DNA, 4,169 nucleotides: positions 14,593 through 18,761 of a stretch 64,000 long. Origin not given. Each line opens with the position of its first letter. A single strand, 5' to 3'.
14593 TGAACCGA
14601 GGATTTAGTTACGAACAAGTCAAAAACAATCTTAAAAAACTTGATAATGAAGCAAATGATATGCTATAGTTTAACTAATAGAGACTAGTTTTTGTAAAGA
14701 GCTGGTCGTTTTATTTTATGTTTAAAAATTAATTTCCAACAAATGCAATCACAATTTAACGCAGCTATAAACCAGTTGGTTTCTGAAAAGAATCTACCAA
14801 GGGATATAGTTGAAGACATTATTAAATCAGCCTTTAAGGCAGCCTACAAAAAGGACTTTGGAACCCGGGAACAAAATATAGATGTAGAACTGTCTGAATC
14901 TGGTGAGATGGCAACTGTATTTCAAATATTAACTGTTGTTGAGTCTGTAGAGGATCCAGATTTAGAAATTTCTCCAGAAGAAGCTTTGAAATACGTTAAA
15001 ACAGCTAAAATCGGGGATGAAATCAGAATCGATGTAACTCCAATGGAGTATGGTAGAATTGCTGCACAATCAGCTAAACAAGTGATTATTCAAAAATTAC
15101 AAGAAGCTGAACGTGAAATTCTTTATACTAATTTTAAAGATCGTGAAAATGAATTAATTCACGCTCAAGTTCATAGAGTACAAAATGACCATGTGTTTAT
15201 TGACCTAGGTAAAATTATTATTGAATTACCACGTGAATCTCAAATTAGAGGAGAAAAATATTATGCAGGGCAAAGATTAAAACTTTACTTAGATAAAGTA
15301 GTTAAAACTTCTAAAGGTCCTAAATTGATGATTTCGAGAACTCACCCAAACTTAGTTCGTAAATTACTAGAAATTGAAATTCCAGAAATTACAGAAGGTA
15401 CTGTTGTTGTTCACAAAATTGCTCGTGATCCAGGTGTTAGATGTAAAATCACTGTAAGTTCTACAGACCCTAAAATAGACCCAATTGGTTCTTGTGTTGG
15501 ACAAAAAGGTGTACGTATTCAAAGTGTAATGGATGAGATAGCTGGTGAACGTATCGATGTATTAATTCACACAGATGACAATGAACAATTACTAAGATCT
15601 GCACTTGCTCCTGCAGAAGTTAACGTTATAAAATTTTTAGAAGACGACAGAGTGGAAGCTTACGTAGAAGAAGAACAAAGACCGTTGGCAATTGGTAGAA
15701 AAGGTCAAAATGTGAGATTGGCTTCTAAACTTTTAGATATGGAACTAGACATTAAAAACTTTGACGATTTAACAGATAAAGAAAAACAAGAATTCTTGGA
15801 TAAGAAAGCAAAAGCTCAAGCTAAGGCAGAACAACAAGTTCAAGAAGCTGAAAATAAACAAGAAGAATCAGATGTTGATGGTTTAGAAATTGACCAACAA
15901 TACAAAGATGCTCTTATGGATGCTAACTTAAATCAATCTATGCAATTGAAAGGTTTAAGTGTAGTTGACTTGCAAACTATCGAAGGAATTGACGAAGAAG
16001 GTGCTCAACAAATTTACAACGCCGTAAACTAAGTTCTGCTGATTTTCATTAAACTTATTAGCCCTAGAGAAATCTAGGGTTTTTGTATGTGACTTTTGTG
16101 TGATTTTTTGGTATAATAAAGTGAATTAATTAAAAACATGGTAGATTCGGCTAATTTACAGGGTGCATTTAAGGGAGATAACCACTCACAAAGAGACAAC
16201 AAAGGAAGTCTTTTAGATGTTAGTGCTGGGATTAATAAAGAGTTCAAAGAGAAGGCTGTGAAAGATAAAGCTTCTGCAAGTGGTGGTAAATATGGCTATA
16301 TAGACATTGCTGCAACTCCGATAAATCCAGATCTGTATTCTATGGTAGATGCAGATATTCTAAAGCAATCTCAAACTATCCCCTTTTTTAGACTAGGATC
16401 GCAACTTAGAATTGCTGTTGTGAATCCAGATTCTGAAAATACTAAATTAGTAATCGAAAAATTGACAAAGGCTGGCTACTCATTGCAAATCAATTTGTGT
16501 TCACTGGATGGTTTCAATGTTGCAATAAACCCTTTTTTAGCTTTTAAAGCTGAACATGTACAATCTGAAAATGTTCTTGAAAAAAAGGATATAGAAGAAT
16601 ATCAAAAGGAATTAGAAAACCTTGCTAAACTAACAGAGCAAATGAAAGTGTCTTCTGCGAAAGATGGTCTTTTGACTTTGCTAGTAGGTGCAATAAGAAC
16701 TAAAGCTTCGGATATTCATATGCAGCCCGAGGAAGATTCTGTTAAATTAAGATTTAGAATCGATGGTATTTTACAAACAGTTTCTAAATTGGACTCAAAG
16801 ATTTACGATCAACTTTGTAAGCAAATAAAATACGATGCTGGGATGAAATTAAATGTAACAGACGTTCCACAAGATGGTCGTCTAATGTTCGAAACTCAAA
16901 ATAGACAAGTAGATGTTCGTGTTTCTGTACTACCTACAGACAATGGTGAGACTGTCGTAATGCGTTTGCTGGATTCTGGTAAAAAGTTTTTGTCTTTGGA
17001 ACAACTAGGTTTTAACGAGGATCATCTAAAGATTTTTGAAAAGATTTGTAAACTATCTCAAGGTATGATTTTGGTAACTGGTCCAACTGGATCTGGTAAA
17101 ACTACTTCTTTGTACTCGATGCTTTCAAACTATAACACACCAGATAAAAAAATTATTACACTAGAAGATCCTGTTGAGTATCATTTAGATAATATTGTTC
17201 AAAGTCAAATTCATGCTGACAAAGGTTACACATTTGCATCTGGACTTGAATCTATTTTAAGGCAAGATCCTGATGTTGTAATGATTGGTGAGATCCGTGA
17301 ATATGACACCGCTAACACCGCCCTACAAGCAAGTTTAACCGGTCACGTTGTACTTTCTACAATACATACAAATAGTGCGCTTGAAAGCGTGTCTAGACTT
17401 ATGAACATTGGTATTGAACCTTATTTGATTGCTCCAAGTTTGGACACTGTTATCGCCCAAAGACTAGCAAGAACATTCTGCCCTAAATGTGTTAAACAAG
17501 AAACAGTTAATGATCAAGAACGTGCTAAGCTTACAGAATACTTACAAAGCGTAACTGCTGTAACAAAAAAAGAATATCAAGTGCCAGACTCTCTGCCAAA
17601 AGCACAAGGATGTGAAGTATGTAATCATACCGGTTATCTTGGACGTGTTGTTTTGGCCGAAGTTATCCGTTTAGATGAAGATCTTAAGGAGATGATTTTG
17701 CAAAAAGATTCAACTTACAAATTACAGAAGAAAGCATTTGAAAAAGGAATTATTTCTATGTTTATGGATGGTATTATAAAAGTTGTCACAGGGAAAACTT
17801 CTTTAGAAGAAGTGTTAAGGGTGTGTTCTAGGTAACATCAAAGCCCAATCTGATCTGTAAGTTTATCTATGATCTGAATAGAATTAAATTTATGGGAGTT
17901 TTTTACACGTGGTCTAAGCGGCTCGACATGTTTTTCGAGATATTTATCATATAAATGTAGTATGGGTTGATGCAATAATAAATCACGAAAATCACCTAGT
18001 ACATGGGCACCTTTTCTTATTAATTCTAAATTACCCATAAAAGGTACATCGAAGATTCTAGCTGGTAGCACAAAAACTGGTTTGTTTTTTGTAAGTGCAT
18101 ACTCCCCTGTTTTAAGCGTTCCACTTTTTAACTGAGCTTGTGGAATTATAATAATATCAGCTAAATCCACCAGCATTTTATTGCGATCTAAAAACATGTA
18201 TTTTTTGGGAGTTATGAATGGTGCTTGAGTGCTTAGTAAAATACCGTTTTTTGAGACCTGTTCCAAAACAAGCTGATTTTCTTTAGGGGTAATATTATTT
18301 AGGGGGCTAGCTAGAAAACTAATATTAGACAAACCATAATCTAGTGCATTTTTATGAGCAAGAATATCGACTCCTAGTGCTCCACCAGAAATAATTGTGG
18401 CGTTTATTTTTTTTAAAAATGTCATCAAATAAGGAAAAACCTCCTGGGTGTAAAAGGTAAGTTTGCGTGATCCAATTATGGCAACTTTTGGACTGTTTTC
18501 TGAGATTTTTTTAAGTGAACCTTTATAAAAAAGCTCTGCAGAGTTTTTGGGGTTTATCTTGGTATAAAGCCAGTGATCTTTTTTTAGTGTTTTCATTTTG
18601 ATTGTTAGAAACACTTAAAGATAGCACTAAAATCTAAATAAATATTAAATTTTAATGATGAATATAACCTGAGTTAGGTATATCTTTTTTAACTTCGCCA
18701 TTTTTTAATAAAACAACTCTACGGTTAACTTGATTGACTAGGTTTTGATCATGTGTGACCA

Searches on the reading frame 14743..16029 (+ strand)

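Call 84: search_protein_families(library=pfam, proteins=[window:14743-16029:+], max_evalue=0.001)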
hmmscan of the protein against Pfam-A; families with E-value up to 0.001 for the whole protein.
window:14743-16029:+ (429 aa): 3 families
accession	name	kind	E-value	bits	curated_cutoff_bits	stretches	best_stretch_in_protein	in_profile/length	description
PF08529.16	NusA_N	-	3.3e-33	114.9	23.8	1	5-125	2-119/119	NusA N-terminal domain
PF13184.12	KH_5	-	5.2e-23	81.4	27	1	230-297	1-68/69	NusA-like KH domain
PF00575.29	S1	-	2.1e-05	25.3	22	1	132-196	1-72/74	S1 RNA binding domain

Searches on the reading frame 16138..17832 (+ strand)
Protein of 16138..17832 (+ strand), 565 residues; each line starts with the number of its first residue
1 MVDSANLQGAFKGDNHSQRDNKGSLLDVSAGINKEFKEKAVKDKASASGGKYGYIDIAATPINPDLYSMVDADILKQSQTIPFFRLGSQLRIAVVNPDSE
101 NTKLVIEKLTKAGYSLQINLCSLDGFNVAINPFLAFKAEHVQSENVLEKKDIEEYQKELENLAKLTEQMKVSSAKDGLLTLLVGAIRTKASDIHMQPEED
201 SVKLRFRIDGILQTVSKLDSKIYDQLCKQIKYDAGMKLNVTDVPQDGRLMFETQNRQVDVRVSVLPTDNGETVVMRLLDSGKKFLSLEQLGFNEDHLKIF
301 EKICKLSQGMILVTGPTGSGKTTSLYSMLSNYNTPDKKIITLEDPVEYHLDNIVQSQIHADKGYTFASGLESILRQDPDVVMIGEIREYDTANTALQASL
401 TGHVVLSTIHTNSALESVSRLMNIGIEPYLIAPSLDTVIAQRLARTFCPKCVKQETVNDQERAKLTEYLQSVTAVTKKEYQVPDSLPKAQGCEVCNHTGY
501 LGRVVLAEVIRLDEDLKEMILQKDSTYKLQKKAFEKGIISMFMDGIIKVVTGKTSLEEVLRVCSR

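Call 84: search_protein_families(library=pfam, proteins=[window:16138-17832:+], max_evalue=0.001)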
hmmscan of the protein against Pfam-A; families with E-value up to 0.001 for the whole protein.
window:16138-17832:+ (565 aa): 7 families
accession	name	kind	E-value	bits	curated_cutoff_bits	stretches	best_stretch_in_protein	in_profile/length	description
PF00437.27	T2SSE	-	5e-117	391.1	24.9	1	181-561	15-370/370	Type II/IV secretion system protein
PF05157.20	MshEN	-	3e-06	27.6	23.1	1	52-111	3-62/90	MshEN domain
PF13173.12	AAA_14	-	6.7e-05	23.3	27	1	309-417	3-102/129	AAA domain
PF07724.20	AAA_2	-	0.0002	21.9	27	1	309-386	4-84/166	AAA domain (Cdc48 subfamily)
PF13401.12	AAA_22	-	0.00021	22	27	1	307-347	4-44/130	AAA domain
PF13476.12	AAA_23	-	0.0006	20.9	27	0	305-324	16-35/201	AAA domain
PF25199.1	nSTAND_NTPase5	-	0.00064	20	34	0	307-357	40-93/145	Novel STAND NTPase 5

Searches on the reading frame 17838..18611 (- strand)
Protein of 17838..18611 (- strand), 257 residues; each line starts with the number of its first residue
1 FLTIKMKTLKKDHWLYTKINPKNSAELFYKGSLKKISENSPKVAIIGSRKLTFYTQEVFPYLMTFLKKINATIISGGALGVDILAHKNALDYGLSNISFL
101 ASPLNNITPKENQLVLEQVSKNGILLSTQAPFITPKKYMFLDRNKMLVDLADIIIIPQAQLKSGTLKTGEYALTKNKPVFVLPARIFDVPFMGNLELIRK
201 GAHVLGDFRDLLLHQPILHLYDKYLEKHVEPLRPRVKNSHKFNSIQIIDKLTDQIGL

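Call 84: search_protein_families(library=pfam, proteins=[window:17838-18611:-], max_evalue=0.001)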
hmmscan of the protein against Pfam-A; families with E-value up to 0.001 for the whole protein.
window:17838-18611:- (257 aa): 1 family
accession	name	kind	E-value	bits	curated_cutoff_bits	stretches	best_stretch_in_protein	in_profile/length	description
PF02481.21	DNA_processg_A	-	9.7e-48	162.6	29.6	1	25-205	29-210/212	DNA recombination-mediator protein A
